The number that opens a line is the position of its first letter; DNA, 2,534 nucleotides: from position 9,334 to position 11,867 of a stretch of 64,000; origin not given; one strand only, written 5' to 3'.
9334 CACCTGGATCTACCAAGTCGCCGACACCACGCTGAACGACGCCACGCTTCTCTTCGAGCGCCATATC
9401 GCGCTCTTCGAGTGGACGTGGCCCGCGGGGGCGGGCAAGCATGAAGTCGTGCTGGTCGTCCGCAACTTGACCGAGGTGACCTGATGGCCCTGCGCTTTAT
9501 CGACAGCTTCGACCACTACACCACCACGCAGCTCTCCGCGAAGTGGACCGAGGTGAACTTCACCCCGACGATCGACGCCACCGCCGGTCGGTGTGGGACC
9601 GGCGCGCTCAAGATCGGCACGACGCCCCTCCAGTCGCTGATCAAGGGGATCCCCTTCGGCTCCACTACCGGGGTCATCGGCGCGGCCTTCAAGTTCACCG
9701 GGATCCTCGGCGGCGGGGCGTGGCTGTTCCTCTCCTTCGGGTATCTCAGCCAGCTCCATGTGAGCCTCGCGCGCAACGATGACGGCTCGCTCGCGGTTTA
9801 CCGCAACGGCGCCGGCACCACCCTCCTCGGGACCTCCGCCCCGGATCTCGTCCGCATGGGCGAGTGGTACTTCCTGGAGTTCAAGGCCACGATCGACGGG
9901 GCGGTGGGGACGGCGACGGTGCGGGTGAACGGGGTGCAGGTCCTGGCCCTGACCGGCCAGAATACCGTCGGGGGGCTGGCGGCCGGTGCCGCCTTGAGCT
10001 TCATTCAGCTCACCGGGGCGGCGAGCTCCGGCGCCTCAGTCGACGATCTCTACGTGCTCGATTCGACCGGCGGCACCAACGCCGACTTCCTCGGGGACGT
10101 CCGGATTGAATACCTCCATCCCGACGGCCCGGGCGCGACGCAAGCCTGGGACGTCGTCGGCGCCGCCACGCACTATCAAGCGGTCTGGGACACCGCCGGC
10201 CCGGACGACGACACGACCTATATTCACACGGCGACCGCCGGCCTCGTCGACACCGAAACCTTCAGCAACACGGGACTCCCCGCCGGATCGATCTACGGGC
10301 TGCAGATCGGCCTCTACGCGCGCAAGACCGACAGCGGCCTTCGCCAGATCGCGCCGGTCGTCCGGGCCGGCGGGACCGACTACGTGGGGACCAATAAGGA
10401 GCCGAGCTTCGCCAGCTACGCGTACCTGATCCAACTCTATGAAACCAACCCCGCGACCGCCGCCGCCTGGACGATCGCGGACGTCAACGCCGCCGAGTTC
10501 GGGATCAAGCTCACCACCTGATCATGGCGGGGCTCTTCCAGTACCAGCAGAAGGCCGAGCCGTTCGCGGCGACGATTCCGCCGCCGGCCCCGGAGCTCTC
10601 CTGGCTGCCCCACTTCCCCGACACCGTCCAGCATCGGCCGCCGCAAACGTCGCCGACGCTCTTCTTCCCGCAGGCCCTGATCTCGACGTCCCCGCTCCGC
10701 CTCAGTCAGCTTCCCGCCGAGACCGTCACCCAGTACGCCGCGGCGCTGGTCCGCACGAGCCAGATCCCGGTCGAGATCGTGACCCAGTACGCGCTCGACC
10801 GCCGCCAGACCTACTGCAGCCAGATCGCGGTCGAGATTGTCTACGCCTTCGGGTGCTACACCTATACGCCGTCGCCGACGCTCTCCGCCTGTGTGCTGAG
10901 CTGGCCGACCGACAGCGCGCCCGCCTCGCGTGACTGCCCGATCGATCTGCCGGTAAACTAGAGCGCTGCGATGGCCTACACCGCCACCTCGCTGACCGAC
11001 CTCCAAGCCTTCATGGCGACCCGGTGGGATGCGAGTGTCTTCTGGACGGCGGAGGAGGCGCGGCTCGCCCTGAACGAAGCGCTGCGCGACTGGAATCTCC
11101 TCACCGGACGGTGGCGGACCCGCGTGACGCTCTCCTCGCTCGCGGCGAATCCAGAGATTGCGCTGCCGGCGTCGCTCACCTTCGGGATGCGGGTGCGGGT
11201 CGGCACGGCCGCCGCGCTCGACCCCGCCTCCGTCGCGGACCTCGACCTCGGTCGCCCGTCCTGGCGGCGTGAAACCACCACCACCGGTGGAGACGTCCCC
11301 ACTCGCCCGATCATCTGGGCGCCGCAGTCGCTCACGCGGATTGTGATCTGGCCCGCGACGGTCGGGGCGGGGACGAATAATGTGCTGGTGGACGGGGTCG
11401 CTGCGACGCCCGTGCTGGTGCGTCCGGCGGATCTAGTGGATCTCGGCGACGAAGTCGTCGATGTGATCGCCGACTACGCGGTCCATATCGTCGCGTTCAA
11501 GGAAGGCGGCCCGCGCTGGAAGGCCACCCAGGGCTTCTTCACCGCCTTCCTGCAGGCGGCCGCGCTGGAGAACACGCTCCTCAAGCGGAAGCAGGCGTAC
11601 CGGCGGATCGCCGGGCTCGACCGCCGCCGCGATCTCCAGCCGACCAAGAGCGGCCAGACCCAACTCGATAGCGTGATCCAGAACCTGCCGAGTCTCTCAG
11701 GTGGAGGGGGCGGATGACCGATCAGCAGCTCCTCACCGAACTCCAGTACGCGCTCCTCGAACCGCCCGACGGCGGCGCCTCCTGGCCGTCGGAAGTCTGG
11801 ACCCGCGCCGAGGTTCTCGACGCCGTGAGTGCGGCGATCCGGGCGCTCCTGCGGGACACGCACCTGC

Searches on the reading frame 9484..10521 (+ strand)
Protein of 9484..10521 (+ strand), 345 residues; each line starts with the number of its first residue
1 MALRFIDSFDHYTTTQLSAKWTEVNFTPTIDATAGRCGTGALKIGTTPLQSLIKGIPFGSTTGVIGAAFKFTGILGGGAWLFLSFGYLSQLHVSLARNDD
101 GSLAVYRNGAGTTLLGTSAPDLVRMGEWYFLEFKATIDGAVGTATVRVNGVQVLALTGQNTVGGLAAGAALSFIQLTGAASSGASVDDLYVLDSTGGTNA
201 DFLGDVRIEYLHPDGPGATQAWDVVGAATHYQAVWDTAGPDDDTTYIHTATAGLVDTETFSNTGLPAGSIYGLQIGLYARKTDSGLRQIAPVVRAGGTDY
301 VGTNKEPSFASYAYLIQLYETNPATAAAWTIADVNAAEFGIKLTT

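Call 30: search_protein_families(library=phrogs, proteins=[window:9484-10521:+], max_evalue=0.001)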
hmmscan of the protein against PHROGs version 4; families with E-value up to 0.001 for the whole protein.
window:9484-10521:+ (345 aa): 2 families
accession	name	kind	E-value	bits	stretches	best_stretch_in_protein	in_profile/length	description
phrog_2448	-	unknown function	2.5e-44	152.9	1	2-343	1-333/335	-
phrog_6368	-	unknown function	6.4e-21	75.9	1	97-343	94-326/328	-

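Call 83: find_related_loci(query=window:9484-10521:+, collection=viral_contigs, flank=10000)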
Query window:9484-10521:+ (345 aa) in viral_contigs; peptide patterns used: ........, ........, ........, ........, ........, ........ (x = any residue, [..] = any of these).
3 stretches matched a pattern, but none encodes a relative of the query by tblastn (E <= 1e-3).

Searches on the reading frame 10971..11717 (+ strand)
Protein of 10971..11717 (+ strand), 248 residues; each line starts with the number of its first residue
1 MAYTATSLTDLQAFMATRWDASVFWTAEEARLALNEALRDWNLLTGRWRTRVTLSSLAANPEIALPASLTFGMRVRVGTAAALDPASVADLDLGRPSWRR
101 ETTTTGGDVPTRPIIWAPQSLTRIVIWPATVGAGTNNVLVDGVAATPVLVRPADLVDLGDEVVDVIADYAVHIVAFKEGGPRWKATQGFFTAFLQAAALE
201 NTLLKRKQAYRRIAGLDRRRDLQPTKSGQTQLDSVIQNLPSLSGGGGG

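Call 30: search_protein_families(library=phrogs, proteins=[window:10971-11717:+], max_evalue=0.001)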
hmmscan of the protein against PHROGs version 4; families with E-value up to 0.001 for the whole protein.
window:10971-11717:+ (248 aa): 1 family
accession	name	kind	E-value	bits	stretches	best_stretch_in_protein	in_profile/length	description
phrog_399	-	head and packaging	4.5e-06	27.4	1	20-172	17-170/220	structural protein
